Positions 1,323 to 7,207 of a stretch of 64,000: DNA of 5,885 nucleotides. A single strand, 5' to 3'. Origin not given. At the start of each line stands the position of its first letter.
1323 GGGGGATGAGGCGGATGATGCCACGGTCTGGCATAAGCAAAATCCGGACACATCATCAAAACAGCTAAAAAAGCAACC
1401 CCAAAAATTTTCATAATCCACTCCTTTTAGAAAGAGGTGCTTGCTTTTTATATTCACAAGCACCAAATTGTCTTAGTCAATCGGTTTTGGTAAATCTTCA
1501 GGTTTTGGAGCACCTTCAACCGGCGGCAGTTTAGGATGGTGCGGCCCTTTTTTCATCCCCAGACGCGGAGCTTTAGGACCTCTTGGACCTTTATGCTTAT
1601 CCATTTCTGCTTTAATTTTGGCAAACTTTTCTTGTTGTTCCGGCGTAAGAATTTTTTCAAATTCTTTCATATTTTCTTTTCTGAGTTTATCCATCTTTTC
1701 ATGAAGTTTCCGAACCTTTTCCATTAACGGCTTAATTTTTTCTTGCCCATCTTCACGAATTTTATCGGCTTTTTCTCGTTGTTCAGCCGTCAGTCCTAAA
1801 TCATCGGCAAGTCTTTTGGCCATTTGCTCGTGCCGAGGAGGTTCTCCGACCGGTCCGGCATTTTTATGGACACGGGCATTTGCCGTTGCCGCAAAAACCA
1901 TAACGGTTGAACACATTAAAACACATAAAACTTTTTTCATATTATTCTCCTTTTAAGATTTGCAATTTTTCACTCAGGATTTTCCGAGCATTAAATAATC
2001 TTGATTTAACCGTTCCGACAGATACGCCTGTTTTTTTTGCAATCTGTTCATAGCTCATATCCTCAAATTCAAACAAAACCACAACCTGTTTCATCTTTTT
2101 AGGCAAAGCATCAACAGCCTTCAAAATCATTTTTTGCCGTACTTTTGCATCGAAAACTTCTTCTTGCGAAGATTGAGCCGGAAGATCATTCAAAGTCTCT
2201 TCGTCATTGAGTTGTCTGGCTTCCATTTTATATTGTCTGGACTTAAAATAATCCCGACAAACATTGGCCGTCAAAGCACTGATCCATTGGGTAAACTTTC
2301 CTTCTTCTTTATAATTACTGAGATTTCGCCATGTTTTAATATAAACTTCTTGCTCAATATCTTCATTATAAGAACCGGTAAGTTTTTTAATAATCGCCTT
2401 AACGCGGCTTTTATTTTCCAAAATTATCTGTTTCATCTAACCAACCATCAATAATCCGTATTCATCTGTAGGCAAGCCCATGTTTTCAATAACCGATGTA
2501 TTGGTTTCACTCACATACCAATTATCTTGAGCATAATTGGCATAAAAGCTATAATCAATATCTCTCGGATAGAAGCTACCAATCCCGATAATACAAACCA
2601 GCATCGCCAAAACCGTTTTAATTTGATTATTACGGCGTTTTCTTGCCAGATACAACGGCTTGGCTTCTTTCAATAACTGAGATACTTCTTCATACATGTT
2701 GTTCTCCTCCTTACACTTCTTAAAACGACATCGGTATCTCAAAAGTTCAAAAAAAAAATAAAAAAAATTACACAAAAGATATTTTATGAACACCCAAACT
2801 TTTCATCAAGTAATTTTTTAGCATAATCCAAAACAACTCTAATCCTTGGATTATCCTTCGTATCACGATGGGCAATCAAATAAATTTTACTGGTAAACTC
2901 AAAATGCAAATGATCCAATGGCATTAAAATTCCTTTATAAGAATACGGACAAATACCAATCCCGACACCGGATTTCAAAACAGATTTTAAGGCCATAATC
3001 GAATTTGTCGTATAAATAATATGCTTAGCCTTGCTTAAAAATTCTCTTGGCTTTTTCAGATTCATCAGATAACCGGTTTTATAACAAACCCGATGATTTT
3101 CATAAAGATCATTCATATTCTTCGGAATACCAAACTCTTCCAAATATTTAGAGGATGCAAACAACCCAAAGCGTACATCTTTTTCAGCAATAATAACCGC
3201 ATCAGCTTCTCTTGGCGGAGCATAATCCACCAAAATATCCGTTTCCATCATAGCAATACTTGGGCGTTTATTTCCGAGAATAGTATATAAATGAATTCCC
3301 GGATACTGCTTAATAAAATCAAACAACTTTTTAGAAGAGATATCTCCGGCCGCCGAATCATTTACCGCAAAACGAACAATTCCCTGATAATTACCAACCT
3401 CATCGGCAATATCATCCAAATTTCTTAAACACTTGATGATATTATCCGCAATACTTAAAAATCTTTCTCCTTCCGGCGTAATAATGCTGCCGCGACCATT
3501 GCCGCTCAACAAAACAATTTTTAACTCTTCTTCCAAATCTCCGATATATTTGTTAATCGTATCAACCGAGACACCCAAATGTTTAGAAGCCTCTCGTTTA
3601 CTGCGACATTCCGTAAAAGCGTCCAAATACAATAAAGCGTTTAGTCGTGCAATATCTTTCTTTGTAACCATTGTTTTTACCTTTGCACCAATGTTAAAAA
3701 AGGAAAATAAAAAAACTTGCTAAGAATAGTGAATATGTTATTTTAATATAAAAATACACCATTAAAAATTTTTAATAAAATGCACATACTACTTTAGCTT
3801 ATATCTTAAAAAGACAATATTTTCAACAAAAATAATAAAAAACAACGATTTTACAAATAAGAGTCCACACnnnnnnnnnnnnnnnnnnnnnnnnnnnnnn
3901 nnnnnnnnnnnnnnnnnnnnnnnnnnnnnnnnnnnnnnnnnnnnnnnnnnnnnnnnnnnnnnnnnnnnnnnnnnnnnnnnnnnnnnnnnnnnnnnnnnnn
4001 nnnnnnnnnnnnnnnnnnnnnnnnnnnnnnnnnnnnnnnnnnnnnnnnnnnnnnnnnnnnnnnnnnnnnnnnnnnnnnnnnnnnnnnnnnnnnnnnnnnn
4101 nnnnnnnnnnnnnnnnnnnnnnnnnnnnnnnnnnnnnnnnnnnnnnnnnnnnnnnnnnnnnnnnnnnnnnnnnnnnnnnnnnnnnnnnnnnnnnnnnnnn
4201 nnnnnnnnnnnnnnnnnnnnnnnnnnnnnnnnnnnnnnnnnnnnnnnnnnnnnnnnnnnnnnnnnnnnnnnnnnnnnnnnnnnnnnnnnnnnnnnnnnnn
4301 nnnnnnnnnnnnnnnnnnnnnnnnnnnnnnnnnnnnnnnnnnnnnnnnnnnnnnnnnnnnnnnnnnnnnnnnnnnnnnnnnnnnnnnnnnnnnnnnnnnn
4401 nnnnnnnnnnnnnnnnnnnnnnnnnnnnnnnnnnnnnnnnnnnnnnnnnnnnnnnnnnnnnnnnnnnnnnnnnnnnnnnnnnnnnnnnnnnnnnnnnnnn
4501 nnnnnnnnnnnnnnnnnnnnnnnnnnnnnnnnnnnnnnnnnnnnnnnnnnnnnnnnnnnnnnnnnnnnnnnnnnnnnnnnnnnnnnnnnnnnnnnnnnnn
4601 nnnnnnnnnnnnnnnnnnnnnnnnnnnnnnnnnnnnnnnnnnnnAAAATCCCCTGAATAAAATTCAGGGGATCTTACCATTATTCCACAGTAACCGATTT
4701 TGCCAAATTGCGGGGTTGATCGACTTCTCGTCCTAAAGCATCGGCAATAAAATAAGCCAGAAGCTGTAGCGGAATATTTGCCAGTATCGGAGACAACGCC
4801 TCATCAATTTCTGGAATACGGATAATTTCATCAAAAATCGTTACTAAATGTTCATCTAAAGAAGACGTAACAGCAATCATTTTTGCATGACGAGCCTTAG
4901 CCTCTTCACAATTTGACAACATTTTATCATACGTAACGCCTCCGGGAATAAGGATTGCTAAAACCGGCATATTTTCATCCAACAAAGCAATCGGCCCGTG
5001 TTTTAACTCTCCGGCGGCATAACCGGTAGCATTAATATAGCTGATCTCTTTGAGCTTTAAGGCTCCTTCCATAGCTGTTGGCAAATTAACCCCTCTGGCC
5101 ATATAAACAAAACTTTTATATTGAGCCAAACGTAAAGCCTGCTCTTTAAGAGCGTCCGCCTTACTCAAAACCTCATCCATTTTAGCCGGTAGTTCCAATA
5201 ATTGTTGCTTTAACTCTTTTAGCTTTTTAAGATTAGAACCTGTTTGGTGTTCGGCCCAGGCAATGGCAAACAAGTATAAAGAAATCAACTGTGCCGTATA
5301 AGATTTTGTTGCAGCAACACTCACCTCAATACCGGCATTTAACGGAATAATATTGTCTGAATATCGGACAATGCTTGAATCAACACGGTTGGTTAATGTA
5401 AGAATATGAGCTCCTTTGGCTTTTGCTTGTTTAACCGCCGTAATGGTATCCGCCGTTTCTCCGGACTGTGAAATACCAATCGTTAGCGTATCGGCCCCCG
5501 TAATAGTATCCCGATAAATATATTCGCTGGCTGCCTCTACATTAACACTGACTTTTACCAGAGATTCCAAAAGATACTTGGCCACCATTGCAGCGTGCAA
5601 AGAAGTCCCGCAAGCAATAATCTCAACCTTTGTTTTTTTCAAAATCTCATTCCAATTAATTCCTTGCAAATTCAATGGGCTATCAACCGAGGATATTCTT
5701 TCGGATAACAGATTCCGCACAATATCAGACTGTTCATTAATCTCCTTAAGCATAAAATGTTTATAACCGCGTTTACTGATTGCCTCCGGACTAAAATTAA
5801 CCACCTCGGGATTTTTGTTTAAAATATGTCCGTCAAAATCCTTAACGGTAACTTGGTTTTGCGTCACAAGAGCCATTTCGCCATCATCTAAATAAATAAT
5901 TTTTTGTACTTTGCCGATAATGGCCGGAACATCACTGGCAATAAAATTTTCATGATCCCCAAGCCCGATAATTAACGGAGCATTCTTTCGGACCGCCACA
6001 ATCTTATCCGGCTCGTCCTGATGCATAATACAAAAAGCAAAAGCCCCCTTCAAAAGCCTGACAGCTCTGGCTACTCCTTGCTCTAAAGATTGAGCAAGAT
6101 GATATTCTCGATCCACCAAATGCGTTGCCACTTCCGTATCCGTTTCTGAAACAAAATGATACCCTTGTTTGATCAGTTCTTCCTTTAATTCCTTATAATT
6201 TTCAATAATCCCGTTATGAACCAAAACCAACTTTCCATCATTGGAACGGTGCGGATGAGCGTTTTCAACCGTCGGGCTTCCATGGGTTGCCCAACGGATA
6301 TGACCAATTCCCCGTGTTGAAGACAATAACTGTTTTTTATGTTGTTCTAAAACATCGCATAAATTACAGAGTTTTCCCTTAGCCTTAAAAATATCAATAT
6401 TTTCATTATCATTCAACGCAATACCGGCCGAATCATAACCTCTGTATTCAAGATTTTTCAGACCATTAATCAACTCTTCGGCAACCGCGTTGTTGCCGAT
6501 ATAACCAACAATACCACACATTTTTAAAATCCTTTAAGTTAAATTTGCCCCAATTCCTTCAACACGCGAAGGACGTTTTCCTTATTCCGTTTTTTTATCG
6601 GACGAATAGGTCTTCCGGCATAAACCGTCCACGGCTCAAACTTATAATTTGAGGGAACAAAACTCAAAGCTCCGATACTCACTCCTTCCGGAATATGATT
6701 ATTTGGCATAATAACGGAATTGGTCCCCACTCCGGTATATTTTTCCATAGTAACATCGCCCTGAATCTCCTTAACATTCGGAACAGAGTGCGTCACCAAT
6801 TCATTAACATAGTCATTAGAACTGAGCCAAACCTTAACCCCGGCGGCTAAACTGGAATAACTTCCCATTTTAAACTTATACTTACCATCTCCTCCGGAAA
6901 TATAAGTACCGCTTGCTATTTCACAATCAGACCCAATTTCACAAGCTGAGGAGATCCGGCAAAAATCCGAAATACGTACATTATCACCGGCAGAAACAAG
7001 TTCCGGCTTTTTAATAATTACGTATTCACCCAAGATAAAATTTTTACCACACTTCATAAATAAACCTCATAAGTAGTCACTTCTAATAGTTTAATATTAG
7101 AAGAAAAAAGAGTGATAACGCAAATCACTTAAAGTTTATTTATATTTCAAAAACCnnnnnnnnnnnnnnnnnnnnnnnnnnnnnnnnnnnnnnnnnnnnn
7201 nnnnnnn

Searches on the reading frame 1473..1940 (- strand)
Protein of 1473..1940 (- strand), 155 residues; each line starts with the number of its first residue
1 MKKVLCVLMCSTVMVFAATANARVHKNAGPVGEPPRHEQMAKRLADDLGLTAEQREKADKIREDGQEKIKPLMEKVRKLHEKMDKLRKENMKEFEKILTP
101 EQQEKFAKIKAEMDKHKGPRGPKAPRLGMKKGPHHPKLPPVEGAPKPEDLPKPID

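Call 68: search_protein_families(library=pfam, proteins=[window:1473-1940:-], max_evalue=0.0001)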
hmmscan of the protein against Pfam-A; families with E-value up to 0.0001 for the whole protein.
window:1473-1940:- (155 aa): 1 family
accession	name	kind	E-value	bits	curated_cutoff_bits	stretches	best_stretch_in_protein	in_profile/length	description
PF07813.17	LTXXQ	-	1.5e-07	32.5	24.3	0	73-109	63-99/100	LTXXQ motif family protein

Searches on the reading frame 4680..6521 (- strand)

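Call 33: search_protein_families(library=pfam, proteins=[window:4680-6521:-], max_evalue=0.00001)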
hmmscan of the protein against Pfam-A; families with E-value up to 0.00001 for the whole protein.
window:4680-6521:- (613 aa): 4 families
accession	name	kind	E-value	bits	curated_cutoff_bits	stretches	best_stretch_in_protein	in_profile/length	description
PF01380.27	SIS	-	4.4e-53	179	25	2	293-421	2-131/131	SIS domain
PF13522.11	GATase_6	-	8.5e-21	74.8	27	1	67-192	9-124/130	Glutamine amidotransferase domain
PF13537.11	GATase_7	-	1.5e-17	64.2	25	1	87-201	12-121/123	Glutamine amidotransferase domain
PF13230.11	GATase_4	-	2.1e-07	30.6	23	1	33-133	37-134/272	Glutamine amidotransferases class-II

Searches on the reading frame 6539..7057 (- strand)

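Call 68: search_protein_families(library=pfam, proteins=[window:6539-7057:-], max_evalue=0.0001)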
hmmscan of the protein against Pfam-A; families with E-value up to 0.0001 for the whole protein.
window:6539-7057:- (172 aa): 1 family
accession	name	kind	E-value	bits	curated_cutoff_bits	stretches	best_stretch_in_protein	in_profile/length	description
PF00132.30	Hexapep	-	7.6e-13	48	27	1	24-55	5-36/36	Bacterial transferase hexapeptide (six repeats)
